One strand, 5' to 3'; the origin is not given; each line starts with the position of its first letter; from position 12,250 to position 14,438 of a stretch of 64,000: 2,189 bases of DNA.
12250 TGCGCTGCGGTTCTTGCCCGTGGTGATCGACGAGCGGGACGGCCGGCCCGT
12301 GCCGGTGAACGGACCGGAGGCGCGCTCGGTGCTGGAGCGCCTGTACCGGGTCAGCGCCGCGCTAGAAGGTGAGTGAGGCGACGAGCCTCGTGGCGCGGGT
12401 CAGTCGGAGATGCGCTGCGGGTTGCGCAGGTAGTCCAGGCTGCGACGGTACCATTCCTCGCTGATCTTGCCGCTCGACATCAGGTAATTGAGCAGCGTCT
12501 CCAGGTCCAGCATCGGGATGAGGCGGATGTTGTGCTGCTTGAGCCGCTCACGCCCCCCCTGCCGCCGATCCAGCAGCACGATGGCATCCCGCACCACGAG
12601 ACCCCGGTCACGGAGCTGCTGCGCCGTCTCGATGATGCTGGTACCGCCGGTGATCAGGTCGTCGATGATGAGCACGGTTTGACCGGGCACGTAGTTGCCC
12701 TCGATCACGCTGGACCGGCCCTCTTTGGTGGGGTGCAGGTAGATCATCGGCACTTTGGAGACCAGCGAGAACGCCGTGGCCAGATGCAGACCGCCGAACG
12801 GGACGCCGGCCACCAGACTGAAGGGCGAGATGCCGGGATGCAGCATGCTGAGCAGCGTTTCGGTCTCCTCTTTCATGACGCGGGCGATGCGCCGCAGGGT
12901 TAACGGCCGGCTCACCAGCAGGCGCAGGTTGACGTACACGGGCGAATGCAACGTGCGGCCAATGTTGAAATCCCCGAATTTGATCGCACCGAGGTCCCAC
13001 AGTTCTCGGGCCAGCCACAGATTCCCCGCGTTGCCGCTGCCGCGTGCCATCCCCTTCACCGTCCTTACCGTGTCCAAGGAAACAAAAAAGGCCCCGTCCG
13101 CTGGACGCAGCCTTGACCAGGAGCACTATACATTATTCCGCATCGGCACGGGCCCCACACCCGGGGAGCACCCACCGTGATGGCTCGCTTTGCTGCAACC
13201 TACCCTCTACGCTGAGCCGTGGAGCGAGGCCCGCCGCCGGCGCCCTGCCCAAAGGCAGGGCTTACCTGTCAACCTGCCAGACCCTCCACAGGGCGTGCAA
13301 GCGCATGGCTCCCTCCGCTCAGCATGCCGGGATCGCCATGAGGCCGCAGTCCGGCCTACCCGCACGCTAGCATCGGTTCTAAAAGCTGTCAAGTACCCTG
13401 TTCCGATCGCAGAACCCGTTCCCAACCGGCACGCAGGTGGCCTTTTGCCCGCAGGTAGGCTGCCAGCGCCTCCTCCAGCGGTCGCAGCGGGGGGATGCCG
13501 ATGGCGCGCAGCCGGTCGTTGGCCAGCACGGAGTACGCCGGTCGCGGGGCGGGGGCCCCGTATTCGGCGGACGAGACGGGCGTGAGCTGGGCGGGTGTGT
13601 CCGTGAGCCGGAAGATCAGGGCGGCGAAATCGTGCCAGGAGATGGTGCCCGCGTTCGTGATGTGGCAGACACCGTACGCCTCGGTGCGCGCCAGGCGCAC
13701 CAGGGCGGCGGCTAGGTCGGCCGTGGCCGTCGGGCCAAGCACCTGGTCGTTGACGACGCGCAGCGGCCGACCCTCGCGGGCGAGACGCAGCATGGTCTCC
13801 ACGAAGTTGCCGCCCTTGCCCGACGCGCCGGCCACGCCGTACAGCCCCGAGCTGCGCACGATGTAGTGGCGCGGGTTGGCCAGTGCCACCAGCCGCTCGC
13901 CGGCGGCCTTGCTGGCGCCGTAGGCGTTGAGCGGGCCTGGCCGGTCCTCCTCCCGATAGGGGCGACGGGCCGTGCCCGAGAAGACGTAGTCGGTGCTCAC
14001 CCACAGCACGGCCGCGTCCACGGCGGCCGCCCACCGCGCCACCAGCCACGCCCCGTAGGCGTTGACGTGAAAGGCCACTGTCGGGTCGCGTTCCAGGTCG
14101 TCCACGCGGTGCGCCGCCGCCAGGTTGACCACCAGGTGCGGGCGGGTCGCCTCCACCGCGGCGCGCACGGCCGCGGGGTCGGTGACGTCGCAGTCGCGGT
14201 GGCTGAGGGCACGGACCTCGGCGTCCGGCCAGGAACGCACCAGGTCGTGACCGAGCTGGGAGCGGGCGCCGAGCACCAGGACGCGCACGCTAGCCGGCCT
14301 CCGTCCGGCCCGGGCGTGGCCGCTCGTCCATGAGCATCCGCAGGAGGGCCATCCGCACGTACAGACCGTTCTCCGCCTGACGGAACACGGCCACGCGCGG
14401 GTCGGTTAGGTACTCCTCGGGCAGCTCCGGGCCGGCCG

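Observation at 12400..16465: Operon of degenerate pyrimidine-enzyme paralogues with thiolase and an RmlD-like reductase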

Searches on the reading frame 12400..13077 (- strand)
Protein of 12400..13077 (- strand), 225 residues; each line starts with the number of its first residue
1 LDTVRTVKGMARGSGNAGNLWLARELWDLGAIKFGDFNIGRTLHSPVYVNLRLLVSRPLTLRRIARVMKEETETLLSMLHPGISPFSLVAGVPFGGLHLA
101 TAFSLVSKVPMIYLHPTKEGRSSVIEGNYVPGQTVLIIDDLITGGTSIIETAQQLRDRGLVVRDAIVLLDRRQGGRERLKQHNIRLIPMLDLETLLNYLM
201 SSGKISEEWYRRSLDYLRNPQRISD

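Call 3: search_protein_families(library=pfam, proteins=[window:12400-13077:-], max_evalue=0.01)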
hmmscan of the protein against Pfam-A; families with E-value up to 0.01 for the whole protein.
window:12400-13077:- (225 aa): 1 family
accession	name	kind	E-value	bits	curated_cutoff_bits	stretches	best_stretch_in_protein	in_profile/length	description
PF00156.33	Pribosyltran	-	5.3e-07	29.5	26.3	1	113-179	57-134/158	Phosphoribosyl transferase domain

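Call 4: search_protein_families(library=ncbifam, proteins=[window:12400-13077:-], max_evalue=0.01)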
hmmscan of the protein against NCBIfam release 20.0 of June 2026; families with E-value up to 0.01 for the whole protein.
window:12400-13077:- (225 aa): 19 families
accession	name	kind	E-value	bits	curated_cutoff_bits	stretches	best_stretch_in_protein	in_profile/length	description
NF010382.0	PRK13809.1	equivalog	3.3e-43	147.5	208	1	23-208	14-194/210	orotate phosphoribosyltransferase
NF004034.0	PRK05500.1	equivalog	2.2e-31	109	656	1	23-211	291-472/478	bifunctional orotidine-5'-phosphate decarboxylase/orotate phosphoribosyltransferase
TIGR00336.1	pyrE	equivalog_domain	2e-24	86.3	106.8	1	27-194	4-172/173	orotate phosphoribosyltransferase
NF001729.0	PRK00455.1-3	equivalog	2.9e-19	69.4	245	1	22-222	16-218/231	orotate phosphoribosyltransferase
TIGR01367.1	pyrE_Therm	equivalog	3.7e-11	43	150.25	1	27-178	7-151/187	orotate phosphoribosyltransferase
NF002620.0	PRK02277.1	subfamily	2.4e-10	40.4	115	1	47-172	55-181/201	orotate phosphoribosyltransferase-like protein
NF002635.0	PRK02304.1-4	subfamily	2.2e-06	27.3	146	1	131-189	114-171/188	adenine phosphoribosyltransferase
NF040646.1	HPT_Archaea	equivalog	8.4e-06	25.5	200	1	131-184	113-166/184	hypoxanthine/guanine phosphoribosyltransferase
NF002632.0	PRK02304.1-1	equivalog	2.1e-05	24.4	243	1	130-192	117-180/183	adenine phosphoribosyltransferase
NF009211.0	PRK12560.1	equivalog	5.6e-05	23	188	1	132-187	114-173/187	adenine phosphoribosyltransferase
NF002634.0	PRK02304.1-3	equivalog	5.9e-05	22.8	170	1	129-191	115-178/182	adenine phosphoribosyltransferase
NF005299.0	PRK06827.1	subfamily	7.4e-05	21.6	327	1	127-159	260-292/383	phosphoribosylpyrophosphate synthetase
TIGR01251.1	ribP_PPkin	subfamily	0.00036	19.5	113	1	95-159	169-237/309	ribose-phosphate diphosphokinase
NF005537.0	PRK07199.1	subfamily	0.00059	19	322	1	123-167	202-246/301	ribose-phosphate diphosphokinase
NF045507.1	transregGfcR_Halo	equivalog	0.00088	18.8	300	1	130-172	151-193/215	transcriptional regulator GfcR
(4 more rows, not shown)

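Call 8: search_solved_structures(query=window:12400-13077:-, show_alignments=2, max_evalue=0.001)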
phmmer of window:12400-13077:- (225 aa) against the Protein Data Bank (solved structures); distinct sequences matched with E-value up to 0.001: 18.
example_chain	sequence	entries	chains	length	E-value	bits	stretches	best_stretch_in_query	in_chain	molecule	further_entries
2wns_A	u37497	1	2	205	7.2e-37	130.3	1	24-213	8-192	OROTATE PHOSPHORIBOSYLTRANSFERASE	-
3qw4_B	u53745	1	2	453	6.6e-22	81.3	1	18-199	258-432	UMP synthase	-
2yzk_A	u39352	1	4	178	2.4e-18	69.7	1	22-199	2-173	Orotate phosphoribosyltransferase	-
3m3h_A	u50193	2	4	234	1.9e-12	50.4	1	16-220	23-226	Orotate phosphoribosyltransferase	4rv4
4ohc_A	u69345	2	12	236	1.7e-09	40.8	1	43-169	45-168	Orotate phosphoribosyltransferase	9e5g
1oro_A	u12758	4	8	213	7.7e-09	38.6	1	31-207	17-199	OROTATE PHOSPHORIBOSYLTRANSFERASE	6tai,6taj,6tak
3dez_A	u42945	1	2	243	4e-08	36.3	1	10-197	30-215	Orotate phosphoribosyltransferase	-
2aee_A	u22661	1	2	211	4.1e-08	36.3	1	36-205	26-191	Orotate phosphoribosyltransferase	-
1lh0_A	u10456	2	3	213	1.5e-07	34.4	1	31-202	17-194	OMP synthase | OROTATE PHOSPHORIBOSYLTRANSFERASE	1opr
1sto_A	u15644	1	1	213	3e-07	33.4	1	31-202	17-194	OROTATE PHOSPHORIBOSYLTRANSFERASE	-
5hkf_A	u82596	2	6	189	1.7e-06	31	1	85-192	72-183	Orotate phosphoribosyltransferase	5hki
5hkl_A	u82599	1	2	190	1.7e-06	30.9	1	85-192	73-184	Orotate phosphoribosyltransferase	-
3n2l_A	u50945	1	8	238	2.8e-06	30.3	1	31-206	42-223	Orotate phosphoribosyltransferase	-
2pry_A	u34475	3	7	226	4.4e-05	26.4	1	30-173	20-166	Orotate phosphoribosyltransferase 1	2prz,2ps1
4wml_A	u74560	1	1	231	4.7e-05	26.3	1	30-173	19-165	Orotate phosphoribosyltransferase 1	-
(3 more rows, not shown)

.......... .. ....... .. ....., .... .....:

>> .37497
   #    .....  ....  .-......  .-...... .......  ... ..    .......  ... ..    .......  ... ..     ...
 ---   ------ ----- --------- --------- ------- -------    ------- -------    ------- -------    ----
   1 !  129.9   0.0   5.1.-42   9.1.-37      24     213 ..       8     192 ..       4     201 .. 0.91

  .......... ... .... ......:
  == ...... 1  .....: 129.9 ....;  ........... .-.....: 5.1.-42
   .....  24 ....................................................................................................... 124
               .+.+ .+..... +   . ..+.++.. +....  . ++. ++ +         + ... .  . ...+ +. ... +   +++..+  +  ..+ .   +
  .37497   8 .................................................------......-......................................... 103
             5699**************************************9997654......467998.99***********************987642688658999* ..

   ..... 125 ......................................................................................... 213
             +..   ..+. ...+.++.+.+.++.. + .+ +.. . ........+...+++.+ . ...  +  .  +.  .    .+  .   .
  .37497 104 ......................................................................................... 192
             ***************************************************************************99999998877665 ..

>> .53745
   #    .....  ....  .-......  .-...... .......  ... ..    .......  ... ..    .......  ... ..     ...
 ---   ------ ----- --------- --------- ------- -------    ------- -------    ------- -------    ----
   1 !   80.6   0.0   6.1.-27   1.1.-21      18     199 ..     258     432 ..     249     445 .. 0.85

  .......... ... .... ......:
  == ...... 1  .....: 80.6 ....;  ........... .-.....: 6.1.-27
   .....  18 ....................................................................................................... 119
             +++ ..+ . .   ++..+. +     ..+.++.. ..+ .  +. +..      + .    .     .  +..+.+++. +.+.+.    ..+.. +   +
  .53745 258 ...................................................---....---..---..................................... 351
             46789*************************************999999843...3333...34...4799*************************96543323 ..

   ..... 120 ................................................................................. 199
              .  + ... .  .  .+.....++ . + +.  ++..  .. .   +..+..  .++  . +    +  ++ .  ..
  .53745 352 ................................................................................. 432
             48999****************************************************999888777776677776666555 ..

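Call 25: find_homologous_proteins(query=window:12400-13050:-, max_evalue=1e-8)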
Query window:12400-13050:- (216 aa): 1663 proteins with E <= 1e-8 among 2095 candidates; the best 120 are listed.
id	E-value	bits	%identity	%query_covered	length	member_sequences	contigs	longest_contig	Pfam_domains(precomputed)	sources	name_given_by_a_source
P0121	2.5e-134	463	98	100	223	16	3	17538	PF00156.34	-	-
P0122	3.5e-119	414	85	100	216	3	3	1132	PF00156.34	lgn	-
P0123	7.4e-119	413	85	100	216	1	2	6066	PF00156.34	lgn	-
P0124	2.2e-118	411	84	100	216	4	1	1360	PF00156.34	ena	-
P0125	6.5e-118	410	85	99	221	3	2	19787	PF00156.34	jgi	jgi:orotate phosphoribosyltransferase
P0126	7.3e-118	410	84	100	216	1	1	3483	PF00156.34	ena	-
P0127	7.7e-118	410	84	100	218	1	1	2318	PF00156.34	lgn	-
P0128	1.0e-117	409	83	100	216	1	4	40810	PF00156.34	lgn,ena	-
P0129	1.3e-116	406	84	100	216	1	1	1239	PF00156.34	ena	-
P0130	2.0e-116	405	83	100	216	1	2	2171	PF00156.34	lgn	-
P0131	4.6e-116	404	81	100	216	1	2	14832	PF00156.34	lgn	-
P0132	5.8e-116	403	81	100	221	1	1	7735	PF00156.34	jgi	jgi:orotate phosphoribosyltransferase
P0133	5.8e-116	403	83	100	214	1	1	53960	PF00156.34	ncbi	ncbi:MAG: phosphoribosyltransferase family protein [Dehalococcoidia bacterium]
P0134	1.1e-115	403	82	100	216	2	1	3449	PF00156.34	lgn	-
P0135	5.5e-115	400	82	100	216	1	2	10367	PF00156.34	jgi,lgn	jgi:orotate phosphoribosyltransferase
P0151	6.4e-100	351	74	100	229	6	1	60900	PF00156.34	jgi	jgi:orotate phosphoribosyltransferase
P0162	4.3e-97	342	74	95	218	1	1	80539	PF00156.34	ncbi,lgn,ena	-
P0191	9.9e-93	328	69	98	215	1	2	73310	PF00156.34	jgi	-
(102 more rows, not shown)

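Call 50: find_encoding_contigs(protein=P0162, flank=5000, max_places=1)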
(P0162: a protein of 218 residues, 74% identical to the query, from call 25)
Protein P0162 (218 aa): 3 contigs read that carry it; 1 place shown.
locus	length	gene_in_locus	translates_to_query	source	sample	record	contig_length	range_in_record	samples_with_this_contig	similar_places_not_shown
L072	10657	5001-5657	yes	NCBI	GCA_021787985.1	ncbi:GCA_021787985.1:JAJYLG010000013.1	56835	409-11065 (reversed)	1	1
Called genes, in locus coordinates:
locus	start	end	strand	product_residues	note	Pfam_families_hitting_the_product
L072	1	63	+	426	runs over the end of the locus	PF02403:Seryl_tRNA_N, PF00587:tRNA-synt_2b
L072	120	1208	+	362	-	PF08735:DUF1786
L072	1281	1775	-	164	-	-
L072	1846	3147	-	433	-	PF01566:Nramp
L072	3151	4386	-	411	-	PF05239:PRC (faint), PF03448:MgtE_N, PF14841:FliG_M (faint), PF00571:CBS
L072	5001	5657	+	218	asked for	PF00156:Pribosyltran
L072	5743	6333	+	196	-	-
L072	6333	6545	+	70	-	-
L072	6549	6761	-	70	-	PF12728:HTH_17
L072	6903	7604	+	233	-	PF13549:ATP-grasp_5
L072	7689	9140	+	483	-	PF13380:CoA_binding_2, PF13607:Succ_CoA_lig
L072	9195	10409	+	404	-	PF00266:Aminotran_5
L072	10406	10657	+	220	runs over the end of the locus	?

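Call 51: find_encoding_contigs(protein=P0191, flank=5000, max_places=1)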
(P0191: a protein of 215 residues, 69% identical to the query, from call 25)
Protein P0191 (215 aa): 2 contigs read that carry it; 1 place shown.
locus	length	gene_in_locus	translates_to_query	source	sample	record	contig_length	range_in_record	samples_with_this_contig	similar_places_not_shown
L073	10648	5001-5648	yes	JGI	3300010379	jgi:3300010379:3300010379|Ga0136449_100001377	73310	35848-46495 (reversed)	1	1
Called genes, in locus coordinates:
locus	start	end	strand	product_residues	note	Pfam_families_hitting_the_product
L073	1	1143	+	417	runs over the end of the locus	PF00109:ketoacyl-synt, PF02801:Ketoacyl-synt_C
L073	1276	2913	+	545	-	PF01368:DHH, PF02272:DHHA1, PF17768:RecJ_OB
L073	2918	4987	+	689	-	PF00009:GTP_EFTU, PF22042:EF-G_D2, PF03144:GTP_EFTU_D2, PF14492:EFG_III, PF03764:EFG_IV, PF00679:EFG_C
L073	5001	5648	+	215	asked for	PF00156:Pribosyltran (weak)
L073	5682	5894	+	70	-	-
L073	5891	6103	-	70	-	PF12728:HTH_17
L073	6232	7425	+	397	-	PF00266:Aminotran_5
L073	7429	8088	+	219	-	PF01195:Pept_tRNA_hydro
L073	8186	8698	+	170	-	PF01047:MarR (faint), PF12802:MarR_2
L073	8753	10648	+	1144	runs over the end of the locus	PF17757:UvrB_inter, PF02559:CarD_TRCF_RID, PF00270:DEAD, PF04851:ResIII, PF00271:Helicase_C, PF03461:TRCF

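Call 52: find_encoding_contigs(protein=P0151, flank=5000, max_places=1)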
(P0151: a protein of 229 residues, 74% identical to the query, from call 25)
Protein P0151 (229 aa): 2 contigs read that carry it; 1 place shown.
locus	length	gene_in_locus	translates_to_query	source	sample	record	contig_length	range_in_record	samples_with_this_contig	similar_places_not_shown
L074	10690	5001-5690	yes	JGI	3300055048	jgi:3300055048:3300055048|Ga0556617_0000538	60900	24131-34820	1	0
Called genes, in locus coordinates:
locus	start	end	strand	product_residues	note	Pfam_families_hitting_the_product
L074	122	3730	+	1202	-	PF02574:S-methyl_trans, PF00809:Pterin_bind, PF02607:B12-binding_2, PF02310:B12-binding, PF02965:Met_synt_B12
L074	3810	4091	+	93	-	PF02597:ThiS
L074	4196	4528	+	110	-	-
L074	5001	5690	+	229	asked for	PF00156:Pribosyltran (weak)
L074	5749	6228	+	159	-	PF04978:MST (weak), PF11716:MDMPI_N, PF12867:DinB_2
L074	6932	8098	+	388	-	PF12006:DUF3500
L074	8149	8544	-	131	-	PF01850:PIN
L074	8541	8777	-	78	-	PF01954:AF2212-like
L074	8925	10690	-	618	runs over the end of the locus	PF05626:DUF790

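Call 77: predict_structure(alignment_id=A2)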
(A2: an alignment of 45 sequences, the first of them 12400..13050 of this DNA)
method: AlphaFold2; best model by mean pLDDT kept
length: 216 residues; sequences in the alignment: 45
mean_pLDDT: 88.1   pTM: 0.85
mean pLDDT of the five models: 88.1, 87.5, 86.8, 85.4, 84.0
residues with pLDDT >= 90: 152; 70-90: 44; 50-70: 9; < 50: 11
segments of 3 or more residues with pLDDT < 50: 1-7, 213-216
pLDDT, mean of each block of 10 residues (from residue 1): 47 96 92 85 95 95 79 77 92 96 87 86 95 91 95 95 92 95 96 97 92 48
secondary structure, 60 per line:
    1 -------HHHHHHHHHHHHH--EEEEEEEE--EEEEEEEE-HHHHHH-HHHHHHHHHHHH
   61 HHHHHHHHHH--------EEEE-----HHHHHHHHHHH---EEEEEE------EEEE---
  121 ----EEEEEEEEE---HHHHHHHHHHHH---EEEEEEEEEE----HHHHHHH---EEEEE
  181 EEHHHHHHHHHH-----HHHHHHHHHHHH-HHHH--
elements in order: H8-20 E23-30 E33-40 H42-47 H49-70 E79-82 H88-98 E102-107 E114-117 E125-133 H137-148 E152-161 H166-172 E176-182 H183-192 H198-209 H211-214

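Call 82: fold_search(model_id=the predicted structure, library=pdb)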
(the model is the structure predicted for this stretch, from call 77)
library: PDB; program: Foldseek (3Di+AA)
matches with E <= 10: 1424; with E <= 0.001: 405
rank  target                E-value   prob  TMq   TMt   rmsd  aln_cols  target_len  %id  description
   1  2wns_A                1.5e-20  1.00  0.82  0.89   2.1       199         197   38  Human Orotate phosphoribosyltransferase (OPRTase) domain of Uridine 5' -monophosphate synthase (UMPS) in complex with  (released 2009-08-11)
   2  2wns_B                9.6e-20  1.00  0.81  0.88   2.3       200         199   38  Human Orotate phosphoribosyltransferase (OPRTase) domain of Uridine 5' -monophosphate synthase (UMPS) in complex with  (released 2009-08-11)
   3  3qw4_C                3.1e-17  1.00  0.79  0.39   2.7       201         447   32  Structure of Leishmania donovani UMP synthase (released 2011-04-20)
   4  9e5g_D                6.0e-16  1.00  0.81  0.80   3.4       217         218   25  Cryo-EM structure of Burkholderia cenocepacia orotate phosphoribosyltransferase (released 2025-02-19)
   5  9e5g_A                6.4e-16  1.00  0.82  0.80   3.4       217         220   26  Cryo-EM structure of Burkholderia cenocepacia orotate phosphoribosyltransferase (released 2025-02-19)
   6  4ohc_D                1.1e-15  1.00  0.82  0.79   3.4       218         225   26  Crystal structure of orotate phosphoribosyltransferase (OPRTase) from Burkholderia cenocepacia (released 2014-02-05)
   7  9e5g_B                1.1e-15  1.00  0.81  0.80   3.9       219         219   26  Cryo-EM structure of Burkholderia cenocepacia orotate phosphoribosyltransferase (released 2025-02-19)
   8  3qw4_B                1.3e-15  1.00  0.74  0.38   3.2       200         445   32  Structure of Leishmania donovani UMP synthase (released 2011-04-20)
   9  4ohc_C                3.8e-15  1.00  0.81  0.80   3.6       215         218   26  Crystal structure of orotate phosphoribosyltransferase (OPRTase) from Burkholderia cenocepacia (released 2014-02-05)
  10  4ohc_B                7.6e-15  1.00  0.81  0.79   3.7       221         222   26  Crystal structure of orotate phosphoribosyltransferase (OPRTase) from Burkholderia cenocepacia (released 2014-02-05)
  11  4ohc_A                1.3e-14  1.00  0.82  0.80   3.6       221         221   26  Crystal structure of orotate phosphoribosyltransferase (OPRTase) from Burkholderia cenocepacia (released 2014-02-05)
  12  2yzk_B                3.9e-14  1.00  0.69  0.88   2.6       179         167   31  Crystal structure of orotate phosphoribosyltransferase from Aeropyrum pernix (released 2007-11-06)
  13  4rv4_A                6.5e-14  1.00  0.80  0.85   3.3       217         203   25  2.65 Angstrom Resolution Crystal Structure of an orotate phosphoribosyltransferase from Bacillus anthracis str. 'Ames  (released 2014-12-17)
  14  2yzk_A                9.0e-14  1.00  0.72  0.87   2.6       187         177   31  Crystal structure of orotate phosphoribosyltransferase from Aeropyrum pernix (released 2007-11-06)
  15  3dez_A                1.2e-13  1.00  0.80  0.83   3.8       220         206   20  Crystal structure of Orotate phosphoribosyltransferase from Streptococcus mutans (released 2009-06-16)
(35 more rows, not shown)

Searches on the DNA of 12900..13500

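Call 10: search_rna_families(source=window, start=12900, end=13500, threshold=evalue, max_evalue=5)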
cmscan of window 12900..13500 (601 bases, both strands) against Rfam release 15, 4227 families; matches with E-value up to 5: 0.
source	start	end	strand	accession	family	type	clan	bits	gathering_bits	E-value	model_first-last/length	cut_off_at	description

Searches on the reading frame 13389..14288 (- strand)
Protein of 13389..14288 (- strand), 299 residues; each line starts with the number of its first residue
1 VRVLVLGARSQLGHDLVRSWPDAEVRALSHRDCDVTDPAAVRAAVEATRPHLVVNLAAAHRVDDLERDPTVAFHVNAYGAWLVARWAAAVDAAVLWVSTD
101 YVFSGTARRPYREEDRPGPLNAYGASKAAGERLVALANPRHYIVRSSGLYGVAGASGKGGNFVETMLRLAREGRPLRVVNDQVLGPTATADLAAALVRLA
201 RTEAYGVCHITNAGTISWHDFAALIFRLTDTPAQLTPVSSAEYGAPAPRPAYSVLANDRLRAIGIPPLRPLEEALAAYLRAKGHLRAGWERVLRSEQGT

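Call 3: search_protein_families(library=pfam, proteins=[window:13389-14288:-], max_evalue=0.01)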
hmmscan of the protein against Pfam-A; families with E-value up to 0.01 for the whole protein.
window:13389-14288:- (299 aa): 6 families
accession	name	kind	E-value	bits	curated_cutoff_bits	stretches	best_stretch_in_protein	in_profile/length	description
PF04321.23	RmlD_sub_bind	-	6.7e-84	281.8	27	1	1-280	1-283/287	RmlD substrate binding domain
PF01370.27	Epimerase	-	1.1e-22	81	20.9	1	3-202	1-227/240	NAD dependent epimerase/dehydratase family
PF16363.11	GDP_Man_Dehyd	-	1.9e-12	47.7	27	1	27-137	53-167/332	GDP-mannose 4,6 dehydratase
PF02719.21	Polysacc_synt_2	-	2.3e-07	30.7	20.2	1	33-141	61-156/293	Polysaccharide biosynthesis protein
PF07993.18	NAD_binding_4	-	0.0008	19.1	20.1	1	51-151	90-209/258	Male sterility protein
PF01073.25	3Beta_HSD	-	0.0011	18.6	22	1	30-141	49-164/280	3-beta hydroxysteroid dehydrogenase/isomerase family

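Call 4: search_protein_families(library=ncbifam, proteins=[window:13389-14288:-], max_evalue=0.01)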
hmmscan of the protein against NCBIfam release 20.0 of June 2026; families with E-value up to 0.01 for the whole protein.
window:13389-14288:- (299 aa): 6 families
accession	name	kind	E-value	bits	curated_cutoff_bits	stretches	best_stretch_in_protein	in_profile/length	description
TIGR01214.1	rmlD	equivalog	2.1e-89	299.4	224.05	1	2-281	1-284/285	dTDP-4-dehydrorhamnose reductase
NF007440.0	PRK09987.1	equivalog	1.7e-45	155.6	308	1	1-260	1-271/299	dTDP-4-dehydrorhamnose reductase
TIGR02622.1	CDP_4_6_dhtase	equivalog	9.2e-11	41.5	278.45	1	30-161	58-190/352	CDP-glucose 4,6-dehydratase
TIGR01181.1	dTDP_gluc_dehyt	equivalog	3.1e-10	39.6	365.1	1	29-142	53-169/321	dTDP-glucose 4,6-dehydratase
TIGR01179.1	galE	equivalog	1.4e-07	30.7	262.3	1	27-135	48-157/332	UDP-glucose 4-epimerase GalE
NF043036.1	ErythonDh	equivalog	0.00053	19.3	325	1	28-135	54-161/321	D-erythronate dehydrogenase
